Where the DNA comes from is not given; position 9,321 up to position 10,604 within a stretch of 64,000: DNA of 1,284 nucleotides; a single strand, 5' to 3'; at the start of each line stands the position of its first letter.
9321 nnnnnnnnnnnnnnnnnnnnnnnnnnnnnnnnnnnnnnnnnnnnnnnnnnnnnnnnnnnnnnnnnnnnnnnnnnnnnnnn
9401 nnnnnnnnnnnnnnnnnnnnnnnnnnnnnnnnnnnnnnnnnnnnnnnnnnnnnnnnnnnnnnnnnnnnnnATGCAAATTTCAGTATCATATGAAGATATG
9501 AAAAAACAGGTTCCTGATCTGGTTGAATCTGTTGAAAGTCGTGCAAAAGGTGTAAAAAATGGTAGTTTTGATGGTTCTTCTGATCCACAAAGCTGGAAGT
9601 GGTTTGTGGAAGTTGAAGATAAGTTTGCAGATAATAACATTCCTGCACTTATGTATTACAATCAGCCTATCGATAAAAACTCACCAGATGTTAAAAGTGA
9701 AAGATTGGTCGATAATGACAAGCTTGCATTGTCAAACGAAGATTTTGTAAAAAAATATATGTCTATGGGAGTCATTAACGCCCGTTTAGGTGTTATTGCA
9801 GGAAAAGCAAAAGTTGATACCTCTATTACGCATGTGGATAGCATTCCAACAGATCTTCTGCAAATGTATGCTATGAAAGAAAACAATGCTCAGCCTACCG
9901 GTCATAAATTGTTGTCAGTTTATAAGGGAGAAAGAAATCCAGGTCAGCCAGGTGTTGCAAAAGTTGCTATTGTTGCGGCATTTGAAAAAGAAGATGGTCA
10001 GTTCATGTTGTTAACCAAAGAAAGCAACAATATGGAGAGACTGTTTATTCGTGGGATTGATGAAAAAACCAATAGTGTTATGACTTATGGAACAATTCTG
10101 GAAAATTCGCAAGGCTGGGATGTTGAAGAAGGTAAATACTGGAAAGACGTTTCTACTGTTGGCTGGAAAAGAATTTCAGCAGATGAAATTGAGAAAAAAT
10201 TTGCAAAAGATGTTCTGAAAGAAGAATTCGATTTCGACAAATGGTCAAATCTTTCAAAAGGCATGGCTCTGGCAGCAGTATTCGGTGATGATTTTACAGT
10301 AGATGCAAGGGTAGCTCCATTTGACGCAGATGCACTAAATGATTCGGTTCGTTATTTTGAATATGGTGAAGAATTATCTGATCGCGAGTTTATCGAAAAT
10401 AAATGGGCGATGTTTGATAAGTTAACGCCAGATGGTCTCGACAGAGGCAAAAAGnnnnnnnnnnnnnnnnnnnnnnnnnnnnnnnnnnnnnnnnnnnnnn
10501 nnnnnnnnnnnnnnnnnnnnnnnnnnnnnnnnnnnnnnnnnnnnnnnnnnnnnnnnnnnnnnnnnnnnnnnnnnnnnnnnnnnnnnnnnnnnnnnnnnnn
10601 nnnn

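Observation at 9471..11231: Eukaryote-like ankyrin-repeat proteins; one of them lacks the R-[LIM] tail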

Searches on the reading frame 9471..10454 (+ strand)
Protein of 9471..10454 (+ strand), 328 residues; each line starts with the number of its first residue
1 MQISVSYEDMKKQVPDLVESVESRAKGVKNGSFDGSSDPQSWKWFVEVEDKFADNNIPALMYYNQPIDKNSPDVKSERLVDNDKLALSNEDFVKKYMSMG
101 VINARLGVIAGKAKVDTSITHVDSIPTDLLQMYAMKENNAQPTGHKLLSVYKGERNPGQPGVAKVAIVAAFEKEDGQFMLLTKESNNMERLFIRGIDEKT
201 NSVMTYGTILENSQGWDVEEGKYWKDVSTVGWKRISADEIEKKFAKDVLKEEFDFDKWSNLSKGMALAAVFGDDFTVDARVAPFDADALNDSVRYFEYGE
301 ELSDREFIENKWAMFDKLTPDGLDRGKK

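Call 40: find_homologous_proteins(query=A2, max_evalue=0.01)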
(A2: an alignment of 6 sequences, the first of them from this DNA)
Query A2 (6 sequences) (328 aa, profile of the alignment): 3 proteins with E <= 0.01 among 8000 candidates.
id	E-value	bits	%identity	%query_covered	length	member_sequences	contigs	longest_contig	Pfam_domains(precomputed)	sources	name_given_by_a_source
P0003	1.3e-138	480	63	100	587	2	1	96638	PF13606.13,PF13857.13,PF12796.14,PF00023.37,PF13637.13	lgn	-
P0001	1.7e-135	469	95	100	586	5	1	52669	PF13606.13,PF13857.13,PF12796.14,PF00023.37,PF13637.13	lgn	-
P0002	4.8e-127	442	89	100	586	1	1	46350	PF13606.13,PF13857.13,PF12796.14,PF00023.37,PF13637.13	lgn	-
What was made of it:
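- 9471..10454 (+): N-terminal orphan alpha/beta domain, residues 1-328. Invariant motifs include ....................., PGV, WD, W.R, GE and KW...D. No homologues outside the family (call 40).
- Tried and rejected: The N-domain profile search found nothing new (call 40).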

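Call 41: search_solved_structures(query=A2, max_evalue=10)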
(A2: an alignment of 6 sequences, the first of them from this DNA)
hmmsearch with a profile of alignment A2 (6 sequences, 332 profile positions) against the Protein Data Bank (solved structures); distinct sequences matched with E-value up to 10: 0.
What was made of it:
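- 9471..10454 (+): No PDB sequence hit (call 41).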

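Call 54: predict_structure(alignment_id=A2)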
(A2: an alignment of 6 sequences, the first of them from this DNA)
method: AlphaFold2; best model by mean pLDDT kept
length: 328 residues; sequences in the alignment: 6
mean_pLDDT: 86.4   pTM: 0.81
mean pLDDT of the five models: 86.4, 86.2, 85.3, 85.2, 83.2
residues with pLDDT >= 90: 176; 70-90: 120; 50-70: 27; < 50: 5
segments of 3 or more residues with pLDDT < 50: 324-328
pLDDT, mean of each block of 10 residues (from residue 1): 91 93 79 68 91 75 75 88 95 96 91 86 91 92 96 87 96 89 92 92 91 85 78 91 92 86 84 75 87 93 94 80 45
secondary structure, 60 per line:
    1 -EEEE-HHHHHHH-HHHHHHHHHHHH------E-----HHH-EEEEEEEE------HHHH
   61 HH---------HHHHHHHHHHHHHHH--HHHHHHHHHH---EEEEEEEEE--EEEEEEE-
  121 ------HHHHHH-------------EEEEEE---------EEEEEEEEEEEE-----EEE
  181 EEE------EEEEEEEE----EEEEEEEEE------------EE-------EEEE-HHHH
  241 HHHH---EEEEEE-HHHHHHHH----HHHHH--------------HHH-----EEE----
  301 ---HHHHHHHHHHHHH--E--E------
elements in order: E2-5 H7-13 H15-26 E43-50 H57-62 H72-86 H89-98 E102-110 E113-119 H127-132 E146-151 E161-172 E178-183 E190-197 E202-210 E232-235 H237-244 E248-253 H255-262 H267-271 E294-296 H304-316
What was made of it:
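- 9471..10454 (+): AF2 pLDDT 86.4, pTM 0.81 (call 54).
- Tried and rejected: The N-domain model from six diverse sequences was good (call 54).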

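Call 63: fold_search(model_id=the predicted structure, library=pdb)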
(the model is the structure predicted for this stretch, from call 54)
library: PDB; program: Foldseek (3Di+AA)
matches with E <= 10: 222; with E <= 0.001: 0
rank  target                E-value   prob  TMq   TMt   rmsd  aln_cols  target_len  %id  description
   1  6e5s_A                4.4e-01  0.04  0.09  0.17  14.9       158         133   11  Crystal structure of holo retinal-bound domain-swapped dimer Q108K:T51D mutant of human Cellular Retinol Binding Prote (released 2019-07-24)
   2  6x04_A                5.2e-01  0.04  0.08  0.07  21.2       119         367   11  Nup133 (aa55-481) from S. cerevisiae bound by VHH-SAN5 (released 2020-12-09)
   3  8a43_B                5.6e-01  0.04  0.13  0.05  23.4       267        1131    7  Human RNA polymerase I (released 2022-08-31)
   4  6on5_A                5.6e-01  0.03  0.10  0.15  14.2       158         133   11  Crystal Structure of the Zn-bound Domain-Swapped Dimer Q108K:T51D:A28C:L36C:F57H Mutant of Human Cellular Retinol Bind (released 2019-10-16)
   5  5dpq_A                5.9e-01  0.03  0.10  0.17  14.8       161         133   10  Crystal Structure of E72A mutant of domain swapped dimer Human Cellular Retinol Binding Protein (released 2016-09-14)
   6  6igb_A                6.6e-01  0.11  0.12  0.11  19.9       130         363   10  the structure of Pseudomonas aeruginosa Periplasmic gluconolactonase, PpgL (released 2018-11-21)
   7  7ucn_A                6.6e-01  0.04  0.09  0.17  14.0       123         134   11  The Crystal Structure of Domain-Swapped Dimer Q108K:T51D:A28C:L36C:F57:H:R58 Mutant of hCRBPII with a Histidine Insert (released 2023-10-18)
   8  9a4r_B                6.6e-01  0.03  0.09  0.04  17.7       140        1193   11  Integrative model of RPSH-RPOB by crosslinking MS and deep learning (released 2024-09-18)
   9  6x04_G                7.4e-01  0.04  0.07  0.07  21.6       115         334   10  Nup133 (aa55-481) from S. cerevisiae bound by VHH-SAN5 (released 2020-12-09)
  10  6e51                  7.4e-01  0.03  0.09  0.17  14.8       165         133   10  Crystal structure of the apo domain-swapped dimer Q108K:K40L:T51W mutant of human cellular retinol binding protein II (released 2019-10-16)
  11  6on7_A                7.8e-01  0.02  0.08  0.16  14.1       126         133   11  Crystal Structure of Apo Domain-Swapped Dimer Q108K:T51D:A28C:L36C Mutant of Human Cellular Retinol Binding Protein II (released 2019-10-16)
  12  7ud3_A                8.3e-01  0.03  0.09  0.17  14.4       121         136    9  The Crystal Structure of Domain-Swapped Dimer Q108K:T51D:A28C:L36C:F57:W:W:W:R58 Mutant of hCRBPII with a Histidine In (released 2023-10-18)
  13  4zcb_A                8.8e-01  0.03  0.09  0.17  13.8       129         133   11  Human CRBPII mutant - Y60W dimer (released 2016-04-20)
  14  6wnf_A                8.8e-01  0.03  0.09  0.17  14.1       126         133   10  The Crystal Structure of Apo Domain-Swapped Dimer Q108K:K40D:T53A:R58L:Q38F:Q4F:F57H Variant of HCRBPII (released 2020-08-19)
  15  6wp1_A                9.3e-01  0.03  0.09  0.17  14.8       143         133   12  The Crystal Structure of Apo Domain-Swapped Trimer Q108K:K40L:T51K Variant of HCRBPII (released 2020-08-19)
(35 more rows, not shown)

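Call 65: fold_search(model_id=the predicted structure, library=viral)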
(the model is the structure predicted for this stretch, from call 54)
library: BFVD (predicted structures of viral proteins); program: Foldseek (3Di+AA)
matches with E <= 10: 296; with E <= 0.001: 0
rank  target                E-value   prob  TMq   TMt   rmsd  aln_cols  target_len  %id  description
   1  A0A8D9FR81            1.4e-03  1.00  0.25  0.38   6.9       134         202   14  DUF6576 domain-containing protein [uncultured marine phage]
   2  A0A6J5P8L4            2.8e-01  0.12  0.09  0.20  16.4        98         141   10  Uncharacterized protein [uncultured Caudovirales phage]
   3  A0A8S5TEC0            2.8e-01  0.11  0.11  0.20  13.7       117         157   12  Uncharacterized protein [Siphoviridae sp. ctNnX9]
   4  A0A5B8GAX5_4          4.3e-01  0.04  0.11  0.04  17.8       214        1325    8  Polyprotein [Rhizoctonia solani endornavirus 5]
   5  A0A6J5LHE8            4.9e-01  0.03  0.12  0.08  19.4       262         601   14  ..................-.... domain containing protein [uncultured Caudovirales phage]
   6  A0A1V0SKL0            7.3e-01  0.02  0.10  0.06  17.6       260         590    9  Uncharacterized protein [Klosneuvirus KNV1]
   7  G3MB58                8.2e-01  0.06  0.10  0.07  12.8       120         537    9  Gp678 [Bacillus phage G]
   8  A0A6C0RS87            9.1e-01  0.02  0.08  0.09  15.7       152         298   11  WIF domain-containing protein [Streptomyces phage JXY1]
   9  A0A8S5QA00            9.1e-01  0.02  0.09  0.08  17.6       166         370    7  DUF6575 domain-containing protein [Siphoviridae sp. ctoic9]
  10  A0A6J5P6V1            9.7e-01  0.05  0.11  0.18  15.2       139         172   12  N-acetyltransferase domain-containing protein [uncultured Caudovirales phage]
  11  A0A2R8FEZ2            1.0e+00  0.02  0.08  0.10  16.2       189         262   12  Acyl-CoA N-acyltransferase [Brazilian cedratvirus IHUMI]
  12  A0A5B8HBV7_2          1.1e+00  0.04  0.11  0.04  16.6       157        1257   10  RNA-directed RNA polymerase L [Rhizoctonia solani bunya/phlebo-like virus 1]
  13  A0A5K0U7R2            1.1e+00  0.20  0.11  0.16   5.9        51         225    6  Uncharacterized protein [Yasminevirus sp. GU-2018]
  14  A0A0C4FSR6            1.1e+00  0.08  0.10  0.13  10.8       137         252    8  Outer capsid protein VP5 (Fragment) [Bluetongue virus 16]
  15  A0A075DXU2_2          1.2e+00  0.02  0.09  0.03  15.7       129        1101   12  (no name in the UniProt tables at hand)
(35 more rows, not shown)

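Call 71: find_related_loci(query=A2, collection=viral_contigs, flank=5000)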
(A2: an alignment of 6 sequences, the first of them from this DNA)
Query A2 (328 aa) in viral_contigs; peptide patterns used: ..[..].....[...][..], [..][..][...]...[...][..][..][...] (x = any residue, [..] = any of these).
61 stretches matched a pattern, but none encodes a relative of the query by tblastn (E <= 1e-3).
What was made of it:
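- No relative was found in IMG/VR (call 71).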

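Call 72: find_related_loci(query=A2, collection=metagenome_contigs, flank=10000)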
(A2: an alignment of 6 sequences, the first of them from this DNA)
Query A2 (328 aa) in metagenome_contigs; peptide patterns used: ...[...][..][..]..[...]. (x = any residue, [..] = any of these).
83 stretches matched a pattern; 1 encode a relative of the query (tblastn E <= 1e-3); 1 distinct loci.
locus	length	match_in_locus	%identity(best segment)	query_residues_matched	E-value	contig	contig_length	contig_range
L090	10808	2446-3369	28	4-316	7e-35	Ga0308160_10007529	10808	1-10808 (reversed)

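Call 75: search_protein_families(library=pfam, alignment_id=A2, max_evalue=10)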
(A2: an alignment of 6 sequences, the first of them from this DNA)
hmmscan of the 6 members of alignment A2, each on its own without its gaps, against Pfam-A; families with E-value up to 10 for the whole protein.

A. member 1, seq(328 aa): 0 families

B. families by the number of members that match (of 6 scanned): 4 families
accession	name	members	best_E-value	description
PF25175.1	Beta-prop_WDR5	1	0.0084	WDR5 beta-propeller domain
PF07463.16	NUMOD4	1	0.054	NUMOD4 motif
PF22192.2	GtgE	1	0.07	GtgE peptidase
PF21451.2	NCAP_ISAV_N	1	0.099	Salmon anemia virus nucleoprotein N-terminal domain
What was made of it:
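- Tried and rejected: Sequence search of the PDB, and Pfam at E<=10, were empty (calls 41, 75).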
